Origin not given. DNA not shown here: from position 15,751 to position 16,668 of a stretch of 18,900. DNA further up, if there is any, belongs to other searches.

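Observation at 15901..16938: YafO-like toxin homolog paired with an unrecognised 205-aa upstream gene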

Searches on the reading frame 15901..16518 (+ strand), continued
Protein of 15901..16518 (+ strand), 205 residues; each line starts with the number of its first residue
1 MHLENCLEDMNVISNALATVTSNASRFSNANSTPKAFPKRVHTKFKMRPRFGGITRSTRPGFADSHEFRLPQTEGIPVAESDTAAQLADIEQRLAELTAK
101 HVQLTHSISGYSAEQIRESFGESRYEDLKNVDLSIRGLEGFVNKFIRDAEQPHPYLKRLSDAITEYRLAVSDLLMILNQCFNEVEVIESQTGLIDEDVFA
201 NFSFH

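Call 92: fold_search(model_id=the predicted structure, library=viral)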
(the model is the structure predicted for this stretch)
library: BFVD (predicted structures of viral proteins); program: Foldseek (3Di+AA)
matches with E <= 10: 773; with E <= 0.001: 0
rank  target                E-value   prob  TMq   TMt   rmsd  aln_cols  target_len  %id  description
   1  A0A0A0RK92            1.6e-02  0.80  0.23  0.16  31.7       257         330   10  (no name in the UniProt tables at hand)
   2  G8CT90                6.3e-02  0.93  0.28  0.42  14.2       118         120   12  (no name in the UniProt tables at hand)
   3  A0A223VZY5            7.8e-02  0.82  0.26  0.07  21.8       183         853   14  Baseplate hub + tail lysozyme [Agrobacterium phage Atu_ph04]
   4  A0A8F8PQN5            9.2e-02  0.60  0.29  0.12  22.9       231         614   14  Signal transducer and activator of transcription [Clandestinovirus]
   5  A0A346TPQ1            1.1e-01  0.80  0.25  0.23  21.2       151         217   11  ORF115 [Mythimna unipuncta nucleopolyhedrovirus]
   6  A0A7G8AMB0            1.5e-01  0.54  0.25  0.25  19.1       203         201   12  (no name in the UniProt tables at hand)
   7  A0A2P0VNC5            2.1e-01  0.89  0.32  0.49   5.7       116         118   12  Uncharacterized protein [Tetraselmis virus 1]
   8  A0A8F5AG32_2          2.3e-01  0.60  0.26  0.05  41.8       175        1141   10  Coat protein [Rhizoctonia solani phlegivirus 5]
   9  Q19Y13                2.4e-01  0.90  0.34  0.41   7.3       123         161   12  Uncharacterized protein [Mycobacterium phage Wildcat]
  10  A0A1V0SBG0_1          2.4e-01  0.47  0.25  0.09  14.6       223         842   10  Ankyrin repeat protein [Catovirus CTV1]
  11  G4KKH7                2.4e-01  0.30  0.21  0.29  21.8       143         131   15  (no name in the UniProt tables at hand)
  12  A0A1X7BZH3            2.6e-01  0.90  0.35  0.55   6.4       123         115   17  (no name in the UniProt tables at hand)
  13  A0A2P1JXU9            2.6e-01  0.80  0.31  0.44   7.8       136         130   12  Uncharacterized protein [Rhodococcus phage Finch]
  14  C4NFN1                3.3e-01  0.20  0.23  0.24  14.4       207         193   12  (no name in the UniProt tables at hand)
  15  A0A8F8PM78            3.5e-01  0.69  0.31  0.09  24.5       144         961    8  AAA-ATPase, SpoVK/Ycf46/Vps4 family [Clandestinovirus]
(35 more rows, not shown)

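Call 98: search_solved_structures(query=A1, max_evalue=10)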
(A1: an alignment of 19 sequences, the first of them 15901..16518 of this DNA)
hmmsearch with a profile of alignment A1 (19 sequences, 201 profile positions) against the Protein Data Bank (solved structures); distinct sequences matched with E-value up to 10: 2.
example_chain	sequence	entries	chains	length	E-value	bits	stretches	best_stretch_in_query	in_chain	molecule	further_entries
3h35_A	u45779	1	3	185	1.8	12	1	64-121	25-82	uncharacterized protein ABO_0056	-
8crx_T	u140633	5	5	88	3.1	11.3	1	21-95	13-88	30S ribosomal protein S20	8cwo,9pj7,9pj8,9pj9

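Call 101: list_cluster_members(proteins=[window:15901-16518:+, window:16528-16938:+, L014:908-1480:+])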
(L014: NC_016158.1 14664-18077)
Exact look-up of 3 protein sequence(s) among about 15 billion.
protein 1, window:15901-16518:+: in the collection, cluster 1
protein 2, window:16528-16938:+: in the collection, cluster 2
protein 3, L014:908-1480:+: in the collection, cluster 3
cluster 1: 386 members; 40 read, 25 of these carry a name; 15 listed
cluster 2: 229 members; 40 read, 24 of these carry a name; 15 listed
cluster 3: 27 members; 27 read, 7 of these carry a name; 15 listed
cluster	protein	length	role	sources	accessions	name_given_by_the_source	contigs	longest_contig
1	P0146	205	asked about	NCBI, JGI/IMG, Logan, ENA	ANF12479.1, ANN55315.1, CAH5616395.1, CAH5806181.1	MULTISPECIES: hypothetical protein [Klebsiella] | hypothetical protein | \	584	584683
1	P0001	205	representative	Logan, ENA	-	-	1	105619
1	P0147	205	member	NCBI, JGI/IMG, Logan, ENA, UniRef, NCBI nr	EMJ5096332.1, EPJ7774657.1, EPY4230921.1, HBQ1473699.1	hypothetical protein AB8S42_20960 [Klebsiella pneumoniae] | hypothetical protein | hypothetical protein n=1 Tax=Klebsiella pneumoniae complex TaxID=3390273 ...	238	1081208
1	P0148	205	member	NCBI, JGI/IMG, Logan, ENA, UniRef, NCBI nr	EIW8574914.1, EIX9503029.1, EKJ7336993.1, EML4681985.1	hypothetical protein LNV93_24155 [Klebsiella pneumoniae] | hypothetical protein | hypothetical protein n=1 Tax=Klebsiella pneumoniae TaxID=573 RepID=UPI0005B38CB6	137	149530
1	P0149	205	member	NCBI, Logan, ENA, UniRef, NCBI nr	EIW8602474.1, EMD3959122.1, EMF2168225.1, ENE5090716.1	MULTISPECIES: hypothetical protein [Klebsiella] | hypothetical protein n=1 Tax=Klebsiella TaxID=570 RepID=UPI0008A458F0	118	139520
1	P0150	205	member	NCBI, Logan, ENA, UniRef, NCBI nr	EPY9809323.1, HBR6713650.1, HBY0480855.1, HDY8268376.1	hypothetical protein ACAG79_21655 [Klebsiella pneumoniae] | hypothetical protein n=1 Tax=Klebsiella pneumoniae TaxID=573 RepID=UPI000DE68233 | hypothetical protein [Klebsiella pneumoniae]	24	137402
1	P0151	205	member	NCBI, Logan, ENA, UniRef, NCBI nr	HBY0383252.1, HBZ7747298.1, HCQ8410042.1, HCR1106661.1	hypothetical protein [Klebsiella variicola] | hypothetical protein n=1 Tax=Klebsiella variicola TaxID=244366 RepID=UPI00062C9488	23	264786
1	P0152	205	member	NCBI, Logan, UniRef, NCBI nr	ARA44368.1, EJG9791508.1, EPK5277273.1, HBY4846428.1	hypothetical protein NRT42_005330 [Klebsiella pneumoniae] | hypothetical protein n=1 Tax=Klebsiella pneumoniae TaxID=573 RepID=UPI0009ACFADB | hypothetical protein [Klebsiella pneumoniae]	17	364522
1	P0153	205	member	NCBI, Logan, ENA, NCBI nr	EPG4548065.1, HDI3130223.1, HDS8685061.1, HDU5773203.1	TPA: hypothetical protein ACXP70_005345 [Klebsiella pneumoniae] | hypothetical protein [Klebsiella pneumoniae]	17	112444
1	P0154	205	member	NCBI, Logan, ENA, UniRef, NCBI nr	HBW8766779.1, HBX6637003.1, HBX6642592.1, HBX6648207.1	TPA: hypothetical protein ACNV0U_005383 [Klebsiella variicola] | hypothetical protein n=1 Tax=Klebsiella pneumoniae TaxID=573 RepID=UPI000C7D1EB2 | hypothetical protein [Klebsiella pneumoniae]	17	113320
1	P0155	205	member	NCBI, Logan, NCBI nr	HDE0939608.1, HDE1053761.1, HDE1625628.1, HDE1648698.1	TPA: hypothetical protein PCA98_004615 [Klebsiella pneumoniae] | hypothetical protein [Klebsiella pneumoniae]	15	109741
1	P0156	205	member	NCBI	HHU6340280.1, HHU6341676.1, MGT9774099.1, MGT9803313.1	hypothetical protein [Klebsiella pneumoniae]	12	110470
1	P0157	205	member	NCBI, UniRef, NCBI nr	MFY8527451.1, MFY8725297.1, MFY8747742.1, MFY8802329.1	hypothetical protein [Klebsiella pneumoniae] | hypothetical protein n=1 Tax=Klebsiella pneumoniae TaxID=573 RepID=UPI0014052970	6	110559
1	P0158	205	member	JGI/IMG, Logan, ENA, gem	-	hypothetical protein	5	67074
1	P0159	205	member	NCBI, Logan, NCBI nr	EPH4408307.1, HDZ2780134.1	hypothetical protein ACS100_004011 [Klebsiella pneumoniae] | hypothetical protein [Klebsiella pneumoniae]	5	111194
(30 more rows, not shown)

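Call 106: find_encoding_contigs(protein=P0006, flank=1500, max_places=3)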
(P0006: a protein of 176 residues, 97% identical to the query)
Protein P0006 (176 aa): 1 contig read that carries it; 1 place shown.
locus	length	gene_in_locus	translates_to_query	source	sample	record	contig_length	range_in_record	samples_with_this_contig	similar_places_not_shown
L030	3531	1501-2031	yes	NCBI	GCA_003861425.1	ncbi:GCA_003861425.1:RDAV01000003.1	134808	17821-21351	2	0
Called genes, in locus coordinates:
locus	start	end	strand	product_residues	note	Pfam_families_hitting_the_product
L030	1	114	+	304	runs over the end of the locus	PF14253:AbiH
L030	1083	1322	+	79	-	PF00462:Glutaredoxin (weak)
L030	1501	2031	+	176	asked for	-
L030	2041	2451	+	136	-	PF13957:YafO_toxin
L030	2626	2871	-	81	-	-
